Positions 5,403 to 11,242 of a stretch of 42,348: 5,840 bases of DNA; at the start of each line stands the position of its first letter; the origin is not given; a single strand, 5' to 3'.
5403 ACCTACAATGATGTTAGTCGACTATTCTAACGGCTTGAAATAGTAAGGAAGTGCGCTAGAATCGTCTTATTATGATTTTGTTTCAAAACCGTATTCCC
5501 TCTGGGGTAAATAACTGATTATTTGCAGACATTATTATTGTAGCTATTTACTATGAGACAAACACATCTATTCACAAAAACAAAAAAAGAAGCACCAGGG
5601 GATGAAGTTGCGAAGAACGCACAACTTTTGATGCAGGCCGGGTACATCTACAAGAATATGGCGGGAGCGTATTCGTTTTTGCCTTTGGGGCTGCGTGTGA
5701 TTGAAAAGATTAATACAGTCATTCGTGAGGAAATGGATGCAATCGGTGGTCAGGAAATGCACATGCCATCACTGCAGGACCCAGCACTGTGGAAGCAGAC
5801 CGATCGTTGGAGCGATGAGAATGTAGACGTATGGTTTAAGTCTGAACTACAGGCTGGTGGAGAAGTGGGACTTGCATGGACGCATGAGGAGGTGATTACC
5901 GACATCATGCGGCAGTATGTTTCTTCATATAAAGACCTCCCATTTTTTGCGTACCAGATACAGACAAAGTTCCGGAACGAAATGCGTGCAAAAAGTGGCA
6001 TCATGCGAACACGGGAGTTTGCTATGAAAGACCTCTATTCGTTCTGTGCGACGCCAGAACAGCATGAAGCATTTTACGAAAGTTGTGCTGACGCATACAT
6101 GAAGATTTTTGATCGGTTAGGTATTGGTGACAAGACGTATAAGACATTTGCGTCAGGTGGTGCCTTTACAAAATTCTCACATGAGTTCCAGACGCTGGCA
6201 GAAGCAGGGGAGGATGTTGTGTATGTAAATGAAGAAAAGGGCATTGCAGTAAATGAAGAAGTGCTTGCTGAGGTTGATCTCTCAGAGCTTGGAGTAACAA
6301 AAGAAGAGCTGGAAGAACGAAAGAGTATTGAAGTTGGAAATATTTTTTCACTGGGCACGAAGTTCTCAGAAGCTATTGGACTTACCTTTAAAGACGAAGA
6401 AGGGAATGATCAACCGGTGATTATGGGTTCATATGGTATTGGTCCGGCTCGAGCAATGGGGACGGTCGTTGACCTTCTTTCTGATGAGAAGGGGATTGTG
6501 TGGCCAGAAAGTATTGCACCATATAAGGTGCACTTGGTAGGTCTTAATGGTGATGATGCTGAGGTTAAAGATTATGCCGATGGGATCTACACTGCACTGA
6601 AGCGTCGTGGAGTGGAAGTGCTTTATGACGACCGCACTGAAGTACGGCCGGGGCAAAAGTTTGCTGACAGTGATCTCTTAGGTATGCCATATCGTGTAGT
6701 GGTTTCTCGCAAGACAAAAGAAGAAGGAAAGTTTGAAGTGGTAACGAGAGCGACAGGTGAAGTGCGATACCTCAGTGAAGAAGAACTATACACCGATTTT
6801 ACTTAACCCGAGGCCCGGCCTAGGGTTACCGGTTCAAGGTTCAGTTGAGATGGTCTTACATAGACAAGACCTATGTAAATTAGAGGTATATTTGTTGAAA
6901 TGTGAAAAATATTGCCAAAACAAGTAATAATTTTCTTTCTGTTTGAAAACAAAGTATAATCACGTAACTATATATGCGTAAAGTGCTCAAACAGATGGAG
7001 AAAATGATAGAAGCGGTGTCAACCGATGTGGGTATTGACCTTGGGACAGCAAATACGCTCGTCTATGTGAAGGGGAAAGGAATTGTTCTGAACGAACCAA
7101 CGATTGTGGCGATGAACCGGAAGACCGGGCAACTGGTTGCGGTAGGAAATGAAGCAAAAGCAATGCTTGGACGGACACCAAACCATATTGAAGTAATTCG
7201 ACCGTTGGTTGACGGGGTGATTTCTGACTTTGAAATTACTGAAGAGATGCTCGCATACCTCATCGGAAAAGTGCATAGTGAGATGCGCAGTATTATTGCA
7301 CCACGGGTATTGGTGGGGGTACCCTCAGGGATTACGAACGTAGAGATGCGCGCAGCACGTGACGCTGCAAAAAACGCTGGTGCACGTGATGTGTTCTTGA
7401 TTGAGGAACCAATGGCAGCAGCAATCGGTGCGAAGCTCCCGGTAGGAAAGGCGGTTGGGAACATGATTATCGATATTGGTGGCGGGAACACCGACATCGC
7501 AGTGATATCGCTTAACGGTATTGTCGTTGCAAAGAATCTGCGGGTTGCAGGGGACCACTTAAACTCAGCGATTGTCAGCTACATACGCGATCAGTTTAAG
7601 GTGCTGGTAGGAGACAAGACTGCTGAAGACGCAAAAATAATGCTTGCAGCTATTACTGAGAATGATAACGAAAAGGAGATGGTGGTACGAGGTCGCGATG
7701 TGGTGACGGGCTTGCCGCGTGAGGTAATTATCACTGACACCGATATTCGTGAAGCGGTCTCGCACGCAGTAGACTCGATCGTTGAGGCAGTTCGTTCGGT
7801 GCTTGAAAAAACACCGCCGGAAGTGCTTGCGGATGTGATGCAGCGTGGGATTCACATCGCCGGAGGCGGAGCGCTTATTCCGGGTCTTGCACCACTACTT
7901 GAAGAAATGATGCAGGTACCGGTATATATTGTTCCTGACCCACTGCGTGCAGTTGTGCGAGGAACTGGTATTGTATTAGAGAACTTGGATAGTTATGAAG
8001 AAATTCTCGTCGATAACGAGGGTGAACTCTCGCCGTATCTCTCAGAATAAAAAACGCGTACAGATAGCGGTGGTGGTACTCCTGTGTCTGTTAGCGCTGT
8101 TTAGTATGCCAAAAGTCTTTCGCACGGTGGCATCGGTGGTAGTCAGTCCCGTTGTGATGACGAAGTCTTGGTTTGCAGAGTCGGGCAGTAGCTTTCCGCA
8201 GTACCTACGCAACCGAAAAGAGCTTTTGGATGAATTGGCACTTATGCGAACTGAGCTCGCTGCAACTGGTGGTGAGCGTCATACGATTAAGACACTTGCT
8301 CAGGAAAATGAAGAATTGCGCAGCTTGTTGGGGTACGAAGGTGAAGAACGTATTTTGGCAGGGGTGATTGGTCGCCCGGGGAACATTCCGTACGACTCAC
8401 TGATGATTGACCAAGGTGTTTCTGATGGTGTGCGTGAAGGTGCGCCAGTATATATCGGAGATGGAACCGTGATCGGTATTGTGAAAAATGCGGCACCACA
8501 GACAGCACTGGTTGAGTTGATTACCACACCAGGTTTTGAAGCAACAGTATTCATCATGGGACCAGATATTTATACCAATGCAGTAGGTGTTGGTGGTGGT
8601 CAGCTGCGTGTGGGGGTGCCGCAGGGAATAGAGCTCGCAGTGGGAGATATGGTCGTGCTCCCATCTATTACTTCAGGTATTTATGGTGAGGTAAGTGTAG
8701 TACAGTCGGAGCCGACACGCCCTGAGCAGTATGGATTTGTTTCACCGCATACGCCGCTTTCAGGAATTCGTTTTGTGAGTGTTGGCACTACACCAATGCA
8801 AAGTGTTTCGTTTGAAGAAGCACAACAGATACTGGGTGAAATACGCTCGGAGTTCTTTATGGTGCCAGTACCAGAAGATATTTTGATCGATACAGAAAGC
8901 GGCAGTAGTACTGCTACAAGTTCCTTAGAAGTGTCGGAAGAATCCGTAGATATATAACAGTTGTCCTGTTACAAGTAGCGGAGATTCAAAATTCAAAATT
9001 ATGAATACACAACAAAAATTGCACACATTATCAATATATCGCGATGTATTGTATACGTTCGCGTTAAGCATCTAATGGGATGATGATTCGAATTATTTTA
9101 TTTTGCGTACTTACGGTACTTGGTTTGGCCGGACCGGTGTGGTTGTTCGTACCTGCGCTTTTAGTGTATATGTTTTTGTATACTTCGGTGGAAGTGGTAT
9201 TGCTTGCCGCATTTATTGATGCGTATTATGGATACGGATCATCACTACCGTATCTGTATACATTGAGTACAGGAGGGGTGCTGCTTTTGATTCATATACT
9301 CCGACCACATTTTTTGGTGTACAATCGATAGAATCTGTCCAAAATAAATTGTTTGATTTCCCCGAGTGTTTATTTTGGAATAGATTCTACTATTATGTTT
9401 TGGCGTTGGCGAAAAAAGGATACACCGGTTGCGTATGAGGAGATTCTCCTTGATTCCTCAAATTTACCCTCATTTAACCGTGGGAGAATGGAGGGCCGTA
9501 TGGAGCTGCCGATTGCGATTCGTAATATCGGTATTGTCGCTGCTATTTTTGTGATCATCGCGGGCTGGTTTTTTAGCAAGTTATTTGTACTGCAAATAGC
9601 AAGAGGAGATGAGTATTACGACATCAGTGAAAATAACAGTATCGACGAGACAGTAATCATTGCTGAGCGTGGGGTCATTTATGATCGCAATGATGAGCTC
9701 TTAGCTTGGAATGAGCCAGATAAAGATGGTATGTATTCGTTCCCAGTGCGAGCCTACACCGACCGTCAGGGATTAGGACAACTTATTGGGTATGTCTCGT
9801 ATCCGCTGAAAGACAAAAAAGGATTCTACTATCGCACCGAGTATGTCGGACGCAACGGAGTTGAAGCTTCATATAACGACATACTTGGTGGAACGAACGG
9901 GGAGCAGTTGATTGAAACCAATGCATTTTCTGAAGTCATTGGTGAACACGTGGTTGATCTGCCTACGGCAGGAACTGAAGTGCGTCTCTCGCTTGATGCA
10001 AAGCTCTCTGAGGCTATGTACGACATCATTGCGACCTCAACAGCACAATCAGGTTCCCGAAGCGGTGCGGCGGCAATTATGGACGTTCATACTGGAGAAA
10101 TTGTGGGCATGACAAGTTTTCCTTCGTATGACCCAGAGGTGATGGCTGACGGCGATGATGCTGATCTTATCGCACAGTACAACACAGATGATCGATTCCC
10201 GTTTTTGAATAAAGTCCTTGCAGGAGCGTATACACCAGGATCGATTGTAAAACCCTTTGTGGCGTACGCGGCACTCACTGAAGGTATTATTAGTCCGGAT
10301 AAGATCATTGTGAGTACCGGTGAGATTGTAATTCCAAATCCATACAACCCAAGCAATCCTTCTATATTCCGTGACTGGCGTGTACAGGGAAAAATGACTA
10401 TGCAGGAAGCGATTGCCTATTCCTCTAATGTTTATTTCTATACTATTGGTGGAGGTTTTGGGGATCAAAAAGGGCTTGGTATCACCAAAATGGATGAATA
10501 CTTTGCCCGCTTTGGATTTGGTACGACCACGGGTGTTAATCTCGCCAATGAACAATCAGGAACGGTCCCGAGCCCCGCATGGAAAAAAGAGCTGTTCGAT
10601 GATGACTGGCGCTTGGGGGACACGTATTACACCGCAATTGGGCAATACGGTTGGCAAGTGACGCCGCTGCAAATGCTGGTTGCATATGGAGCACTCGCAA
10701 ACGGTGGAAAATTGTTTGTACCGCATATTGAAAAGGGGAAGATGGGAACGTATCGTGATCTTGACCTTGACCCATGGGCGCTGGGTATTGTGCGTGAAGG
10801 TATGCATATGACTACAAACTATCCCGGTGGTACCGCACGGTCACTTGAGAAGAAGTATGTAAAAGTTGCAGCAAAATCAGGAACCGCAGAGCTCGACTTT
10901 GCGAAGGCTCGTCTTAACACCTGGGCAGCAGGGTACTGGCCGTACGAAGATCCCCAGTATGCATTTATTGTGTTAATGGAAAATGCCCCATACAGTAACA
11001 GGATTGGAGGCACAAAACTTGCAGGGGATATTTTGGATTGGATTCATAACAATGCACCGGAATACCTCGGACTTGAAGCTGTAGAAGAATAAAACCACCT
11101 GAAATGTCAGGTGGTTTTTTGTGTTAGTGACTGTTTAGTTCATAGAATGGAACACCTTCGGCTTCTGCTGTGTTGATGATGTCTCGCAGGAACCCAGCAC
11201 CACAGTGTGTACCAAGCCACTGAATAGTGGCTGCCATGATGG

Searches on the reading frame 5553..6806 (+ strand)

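Call 18: search_protein_families(library=pfam, proteins=[window:5553-6806:+], max_evalue=0.001)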
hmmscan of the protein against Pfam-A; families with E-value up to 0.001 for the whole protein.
window:5553-6806:+ (417 aa): 2 families
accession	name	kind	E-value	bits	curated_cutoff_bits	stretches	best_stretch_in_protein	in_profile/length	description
PF00587.30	tRNA-synt_2b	-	3.9e-26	92.6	29.3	1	102-307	8-177/179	tRNA synthetase class II core domain (G, H, P, S and T)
PF03129.25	HGTP_anticodon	-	5.8e-17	62.1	21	1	326-412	2-87/94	Anticodon binding domain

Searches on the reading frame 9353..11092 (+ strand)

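Call 18: search_protein_families(library=pfam, proteins=[window:9353-11092:+], max_evalue=0.001)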
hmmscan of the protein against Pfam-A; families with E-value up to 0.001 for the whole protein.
window:9353-11092:+ (579 aa): 3 families
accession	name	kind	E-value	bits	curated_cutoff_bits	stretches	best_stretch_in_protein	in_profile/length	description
PF00905.27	Transpeptidase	-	1.6e-56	192.2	22.1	1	238-549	1-287/299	Penicillin binding protein transpeptidase domain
PF03717.20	PBP_dimer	-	2.1e-13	51.5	24.4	1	131-198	106-178/180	Penicillin-binding Protein dimerisation domain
PF21922.1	PBP_dimer_2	-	9.3e-05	23.1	27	0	106-188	1-67/83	Penicillin binding protein A dimerisation domain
